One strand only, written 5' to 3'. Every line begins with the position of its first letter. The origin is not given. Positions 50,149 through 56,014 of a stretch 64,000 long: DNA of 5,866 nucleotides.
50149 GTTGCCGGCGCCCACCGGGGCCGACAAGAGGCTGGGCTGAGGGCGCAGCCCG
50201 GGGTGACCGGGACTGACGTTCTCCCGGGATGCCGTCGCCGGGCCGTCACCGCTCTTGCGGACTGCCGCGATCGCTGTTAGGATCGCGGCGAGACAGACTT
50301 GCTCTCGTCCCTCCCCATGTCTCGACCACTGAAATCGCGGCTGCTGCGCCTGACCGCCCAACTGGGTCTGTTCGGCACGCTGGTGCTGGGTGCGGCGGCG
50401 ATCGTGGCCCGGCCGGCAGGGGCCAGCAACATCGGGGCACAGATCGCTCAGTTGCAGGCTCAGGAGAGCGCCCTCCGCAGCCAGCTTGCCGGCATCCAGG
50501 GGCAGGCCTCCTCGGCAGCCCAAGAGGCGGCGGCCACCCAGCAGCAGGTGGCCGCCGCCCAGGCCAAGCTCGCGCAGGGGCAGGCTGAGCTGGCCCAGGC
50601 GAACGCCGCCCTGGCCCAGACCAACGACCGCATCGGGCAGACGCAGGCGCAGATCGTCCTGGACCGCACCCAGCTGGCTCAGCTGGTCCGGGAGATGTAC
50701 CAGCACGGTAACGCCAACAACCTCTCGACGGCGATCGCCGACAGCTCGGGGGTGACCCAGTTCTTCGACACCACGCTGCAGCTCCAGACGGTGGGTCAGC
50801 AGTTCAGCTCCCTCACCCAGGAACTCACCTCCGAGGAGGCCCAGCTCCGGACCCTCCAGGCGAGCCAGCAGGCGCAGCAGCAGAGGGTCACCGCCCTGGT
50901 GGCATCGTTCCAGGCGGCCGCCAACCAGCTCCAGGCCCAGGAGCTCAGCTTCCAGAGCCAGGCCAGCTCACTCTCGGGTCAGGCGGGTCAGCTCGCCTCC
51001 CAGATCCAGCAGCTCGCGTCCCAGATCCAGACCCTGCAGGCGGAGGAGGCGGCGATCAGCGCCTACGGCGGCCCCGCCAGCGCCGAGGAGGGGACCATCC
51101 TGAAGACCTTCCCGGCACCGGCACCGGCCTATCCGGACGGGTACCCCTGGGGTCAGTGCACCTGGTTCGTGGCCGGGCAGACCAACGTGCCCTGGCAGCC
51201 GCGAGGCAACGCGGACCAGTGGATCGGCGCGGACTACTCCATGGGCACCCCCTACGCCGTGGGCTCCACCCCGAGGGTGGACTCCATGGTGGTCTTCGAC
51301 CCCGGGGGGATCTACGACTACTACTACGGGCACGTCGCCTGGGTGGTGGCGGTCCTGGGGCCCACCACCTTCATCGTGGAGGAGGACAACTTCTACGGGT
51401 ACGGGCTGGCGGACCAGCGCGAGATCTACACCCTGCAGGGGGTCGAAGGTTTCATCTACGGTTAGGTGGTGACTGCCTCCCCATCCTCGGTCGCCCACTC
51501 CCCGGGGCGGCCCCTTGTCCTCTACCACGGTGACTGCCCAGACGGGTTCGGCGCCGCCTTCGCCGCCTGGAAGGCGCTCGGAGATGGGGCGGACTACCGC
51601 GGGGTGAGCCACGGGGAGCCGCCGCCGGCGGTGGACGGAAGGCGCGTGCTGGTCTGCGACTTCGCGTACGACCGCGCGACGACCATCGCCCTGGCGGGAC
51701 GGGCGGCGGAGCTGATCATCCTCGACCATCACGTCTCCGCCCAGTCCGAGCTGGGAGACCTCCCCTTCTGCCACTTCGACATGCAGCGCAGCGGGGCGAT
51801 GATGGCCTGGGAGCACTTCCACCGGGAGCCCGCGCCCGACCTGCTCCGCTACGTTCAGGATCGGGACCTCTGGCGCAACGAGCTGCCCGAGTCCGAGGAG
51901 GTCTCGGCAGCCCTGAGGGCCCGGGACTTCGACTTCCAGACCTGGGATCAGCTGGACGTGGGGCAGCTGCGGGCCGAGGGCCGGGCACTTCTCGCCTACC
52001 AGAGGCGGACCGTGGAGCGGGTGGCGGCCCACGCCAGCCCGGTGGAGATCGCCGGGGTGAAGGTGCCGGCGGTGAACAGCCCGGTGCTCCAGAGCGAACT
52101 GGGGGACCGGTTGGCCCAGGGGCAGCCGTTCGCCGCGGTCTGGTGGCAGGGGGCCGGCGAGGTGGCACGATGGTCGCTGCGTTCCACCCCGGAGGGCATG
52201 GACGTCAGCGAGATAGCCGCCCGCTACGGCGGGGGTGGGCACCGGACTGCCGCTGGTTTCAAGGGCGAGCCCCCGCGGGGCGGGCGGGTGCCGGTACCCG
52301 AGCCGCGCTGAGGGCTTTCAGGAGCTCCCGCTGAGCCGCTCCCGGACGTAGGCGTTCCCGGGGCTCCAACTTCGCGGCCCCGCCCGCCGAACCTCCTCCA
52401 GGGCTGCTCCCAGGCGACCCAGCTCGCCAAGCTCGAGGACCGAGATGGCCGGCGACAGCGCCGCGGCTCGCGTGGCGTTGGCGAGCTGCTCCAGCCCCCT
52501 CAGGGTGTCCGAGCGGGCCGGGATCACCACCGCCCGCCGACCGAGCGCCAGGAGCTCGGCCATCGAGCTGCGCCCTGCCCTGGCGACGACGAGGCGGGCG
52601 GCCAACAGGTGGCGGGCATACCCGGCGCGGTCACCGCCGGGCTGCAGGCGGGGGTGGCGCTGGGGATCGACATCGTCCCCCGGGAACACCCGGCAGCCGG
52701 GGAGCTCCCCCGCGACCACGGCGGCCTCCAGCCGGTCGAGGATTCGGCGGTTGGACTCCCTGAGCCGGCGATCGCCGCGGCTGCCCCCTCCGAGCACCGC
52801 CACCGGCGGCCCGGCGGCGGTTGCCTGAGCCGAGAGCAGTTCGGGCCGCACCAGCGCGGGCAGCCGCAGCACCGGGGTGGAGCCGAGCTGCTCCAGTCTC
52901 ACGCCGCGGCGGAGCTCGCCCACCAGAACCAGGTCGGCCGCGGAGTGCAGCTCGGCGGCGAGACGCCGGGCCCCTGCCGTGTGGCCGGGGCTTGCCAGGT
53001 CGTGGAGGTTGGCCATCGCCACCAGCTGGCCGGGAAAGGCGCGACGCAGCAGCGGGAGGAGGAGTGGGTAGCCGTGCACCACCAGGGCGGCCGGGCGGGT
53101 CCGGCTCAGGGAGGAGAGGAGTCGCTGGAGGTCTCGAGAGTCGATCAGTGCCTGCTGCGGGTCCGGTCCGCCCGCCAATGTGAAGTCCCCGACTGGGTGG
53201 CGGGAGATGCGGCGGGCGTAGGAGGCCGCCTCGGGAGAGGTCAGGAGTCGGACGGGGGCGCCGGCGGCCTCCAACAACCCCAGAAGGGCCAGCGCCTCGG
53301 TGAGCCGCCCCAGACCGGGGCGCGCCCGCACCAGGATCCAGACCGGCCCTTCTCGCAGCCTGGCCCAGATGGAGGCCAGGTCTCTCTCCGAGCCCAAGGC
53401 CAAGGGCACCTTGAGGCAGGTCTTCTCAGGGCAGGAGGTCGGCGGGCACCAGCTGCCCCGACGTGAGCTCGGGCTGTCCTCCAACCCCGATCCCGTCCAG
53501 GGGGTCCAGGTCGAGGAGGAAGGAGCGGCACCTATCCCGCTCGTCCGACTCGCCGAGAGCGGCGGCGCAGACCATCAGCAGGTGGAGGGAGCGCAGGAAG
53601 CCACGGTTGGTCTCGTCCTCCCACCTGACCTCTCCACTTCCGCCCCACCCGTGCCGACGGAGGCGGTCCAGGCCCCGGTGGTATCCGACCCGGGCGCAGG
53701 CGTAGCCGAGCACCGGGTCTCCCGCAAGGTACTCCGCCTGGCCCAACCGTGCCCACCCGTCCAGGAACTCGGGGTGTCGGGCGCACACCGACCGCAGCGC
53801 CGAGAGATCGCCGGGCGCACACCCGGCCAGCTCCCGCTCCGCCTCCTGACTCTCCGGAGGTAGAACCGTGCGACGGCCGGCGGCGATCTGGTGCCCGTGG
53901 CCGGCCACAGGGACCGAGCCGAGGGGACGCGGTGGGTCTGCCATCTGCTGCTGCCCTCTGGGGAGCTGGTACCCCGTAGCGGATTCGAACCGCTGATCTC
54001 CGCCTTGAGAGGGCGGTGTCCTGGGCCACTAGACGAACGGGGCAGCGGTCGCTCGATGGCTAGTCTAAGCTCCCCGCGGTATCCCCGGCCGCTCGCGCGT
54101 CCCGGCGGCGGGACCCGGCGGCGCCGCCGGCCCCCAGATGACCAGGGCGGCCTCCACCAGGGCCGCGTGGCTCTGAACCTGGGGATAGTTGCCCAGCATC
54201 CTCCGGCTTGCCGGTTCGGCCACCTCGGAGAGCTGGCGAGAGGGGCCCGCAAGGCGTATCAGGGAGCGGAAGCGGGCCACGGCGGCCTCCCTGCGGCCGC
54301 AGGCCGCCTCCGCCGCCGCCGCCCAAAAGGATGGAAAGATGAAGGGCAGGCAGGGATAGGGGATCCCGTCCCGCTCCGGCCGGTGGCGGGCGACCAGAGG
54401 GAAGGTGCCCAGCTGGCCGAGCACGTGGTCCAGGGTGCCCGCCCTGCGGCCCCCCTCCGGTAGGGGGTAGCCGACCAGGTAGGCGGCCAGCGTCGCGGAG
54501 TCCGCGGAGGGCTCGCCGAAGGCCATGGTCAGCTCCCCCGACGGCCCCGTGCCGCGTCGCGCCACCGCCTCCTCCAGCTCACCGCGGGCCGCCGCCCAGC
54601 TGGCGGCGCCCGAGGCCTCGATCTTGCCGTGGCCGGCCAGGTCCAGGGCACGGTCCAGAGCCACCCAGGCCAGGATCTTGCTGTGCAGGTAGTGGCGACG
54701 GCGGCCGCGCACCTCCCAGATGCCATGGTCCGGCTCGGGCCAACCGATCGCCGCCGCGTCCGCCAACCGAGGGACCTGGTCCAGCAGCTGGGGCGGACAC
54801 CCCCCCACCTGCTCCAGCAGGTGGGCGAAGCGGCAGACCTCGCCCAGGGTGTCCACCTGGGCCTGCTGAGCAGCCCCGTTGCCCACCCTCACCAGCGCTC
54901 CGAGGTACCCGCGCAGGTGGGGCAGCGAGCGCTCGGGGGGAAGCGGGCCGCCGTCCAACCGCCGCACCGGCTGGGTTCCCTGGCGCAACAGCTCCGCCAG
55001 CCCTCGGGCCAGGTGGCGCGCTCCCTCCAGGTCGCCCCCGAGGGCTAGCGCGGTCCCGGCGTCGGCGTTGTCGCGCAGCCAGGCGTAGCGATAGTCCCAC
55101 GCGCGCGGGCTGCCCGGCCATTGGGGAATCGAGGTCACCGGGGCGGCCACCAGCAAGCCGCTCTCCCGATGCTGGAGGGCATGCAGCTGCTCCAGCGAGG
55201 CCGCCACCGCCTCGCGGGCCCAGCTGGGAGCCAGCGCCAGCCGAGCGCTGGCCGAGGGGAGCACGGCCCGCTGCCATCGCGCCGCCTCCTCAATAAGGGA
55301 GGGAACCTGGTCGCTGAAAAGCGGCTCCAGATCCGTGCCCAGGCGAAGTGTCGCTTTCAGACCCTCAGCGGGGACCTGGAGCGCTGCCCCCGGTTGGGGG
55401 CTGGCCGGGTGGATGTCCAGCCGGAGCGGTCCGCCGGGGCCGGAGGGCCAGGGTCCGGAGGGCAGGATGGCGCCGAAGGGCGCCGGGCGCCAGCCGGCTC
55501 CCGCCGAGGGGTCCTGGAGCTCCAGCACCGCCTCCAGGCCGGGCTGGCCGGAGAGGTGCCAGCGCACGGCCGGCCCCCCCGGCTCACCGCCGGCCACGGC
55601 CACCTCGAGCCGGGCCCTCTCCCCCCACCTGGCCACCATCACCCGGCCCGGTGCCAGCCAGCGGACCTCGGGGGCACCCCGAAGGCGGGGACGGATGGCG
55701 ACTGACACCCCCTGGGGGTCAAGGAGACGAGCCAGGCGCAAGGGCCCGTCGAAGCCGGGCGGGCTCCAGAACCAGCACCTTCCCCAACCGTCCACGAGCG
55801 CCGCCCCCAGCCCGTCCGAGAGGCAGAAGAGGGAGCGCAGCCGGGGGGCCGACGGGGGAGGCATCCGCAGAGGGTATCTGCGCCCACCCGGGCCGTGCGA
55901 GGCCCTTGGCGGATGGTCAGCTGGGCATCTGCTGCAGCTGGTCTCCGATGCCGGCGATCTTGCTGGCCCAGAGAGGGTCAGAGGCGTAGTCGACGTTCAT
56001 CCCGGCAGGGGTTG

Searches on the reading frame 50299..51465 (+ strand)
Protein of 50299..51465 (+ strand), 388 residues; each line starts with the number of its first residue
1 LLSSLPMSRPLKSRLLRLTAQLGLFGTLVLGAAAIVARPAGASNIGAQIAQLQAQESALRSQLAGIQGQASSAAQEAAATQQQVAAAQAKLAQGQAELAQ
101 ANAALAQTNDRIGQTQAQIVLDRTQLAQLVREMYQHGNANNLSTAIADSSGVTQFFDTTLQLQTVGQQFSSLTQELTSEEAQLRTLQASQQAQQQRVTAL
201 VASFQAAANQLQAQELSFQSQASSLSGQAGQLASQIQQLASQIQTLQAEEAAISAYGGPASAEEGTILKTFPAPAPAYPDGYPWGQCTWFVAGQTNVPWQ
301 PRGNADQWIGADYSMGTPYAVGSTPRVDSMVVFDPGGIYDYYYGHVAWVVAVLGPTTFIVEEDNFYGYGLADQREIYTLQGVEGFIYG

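Call 42: search_protein_families(library=pfam, proteins=[window:50299-51465:+], max_evalue=0.0001)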
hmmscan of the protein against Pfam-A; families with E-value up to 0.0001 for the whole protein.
window:50299-51465:+ (388 aa): 1 family
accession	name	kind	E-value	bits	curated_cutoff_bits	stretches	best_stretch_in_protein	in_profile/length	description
PF05257.22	CHAP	-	1.4e-17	64.4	26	1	278-364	2-81/81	CHAP domain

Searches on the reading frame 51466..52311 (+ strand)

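Call 42: search_protein_families(library=pfam, proteins=[window:51466-52311:+], max_evalue=0.0001)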
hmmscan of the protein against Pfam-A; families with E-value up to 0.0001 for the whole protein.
window:51466-52311:+ (281 aa): 1 family
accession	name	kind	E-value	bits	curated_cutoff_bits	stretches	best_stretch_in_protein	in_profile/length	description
PF02272.25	DHHA1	-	1.4e-05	26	25.9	1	219-268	30-84/102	DHHA1 domain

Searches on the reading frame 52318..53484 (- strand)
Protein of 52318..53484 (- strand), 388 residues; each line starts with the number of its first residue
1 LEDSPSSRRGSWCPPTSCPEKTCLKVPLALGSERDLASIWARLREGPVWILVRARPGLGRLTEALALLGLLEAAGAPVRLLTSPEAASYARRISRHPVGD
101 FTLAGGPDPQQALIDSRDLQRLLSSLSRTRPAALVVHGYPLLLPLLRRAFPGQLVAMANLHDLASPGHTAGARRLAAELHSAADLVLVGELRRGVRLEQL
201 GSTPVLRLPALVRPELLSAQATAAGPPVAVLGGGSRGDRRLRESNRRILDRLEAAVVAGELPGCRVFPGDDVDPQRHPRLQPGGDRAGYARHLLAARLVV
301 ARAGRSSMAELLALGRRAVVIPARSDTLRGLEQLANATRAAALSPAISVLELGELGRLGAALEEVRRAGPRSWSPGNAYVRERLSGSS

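Call 42: search_protein_families(library=pfam, proteins=[window:52318-53484:-], max_evalue=0.0001)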
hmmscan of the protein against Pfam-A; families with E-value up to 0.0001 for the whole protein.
window:52318-53484:- (388 aa): 1 family
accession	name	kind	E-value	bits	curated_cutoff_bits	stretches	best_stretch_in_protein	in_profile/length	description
PF04101.22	Glyco_tran_28_C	-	4.4e-06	27.3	22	1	293-342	69-116/166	Glycosyltransferase family 28 C-terminal domain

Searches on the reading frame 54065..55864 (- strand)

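Call 42: search_protein_families(library=pfam, proteins=[window:54065-55864:-], max_evalue=0.0001)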
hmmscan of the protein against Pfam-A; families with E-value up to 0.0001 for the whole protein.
window:54065-55864:- (599 aa): 1 family
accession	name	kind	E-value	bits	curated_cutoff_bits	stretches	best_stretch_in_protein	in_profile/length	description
PF00723.27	Glyco_hydro_15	-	5.5e-28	98.5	22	1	216-442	3-227/427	Glycosyl hydrolases family 15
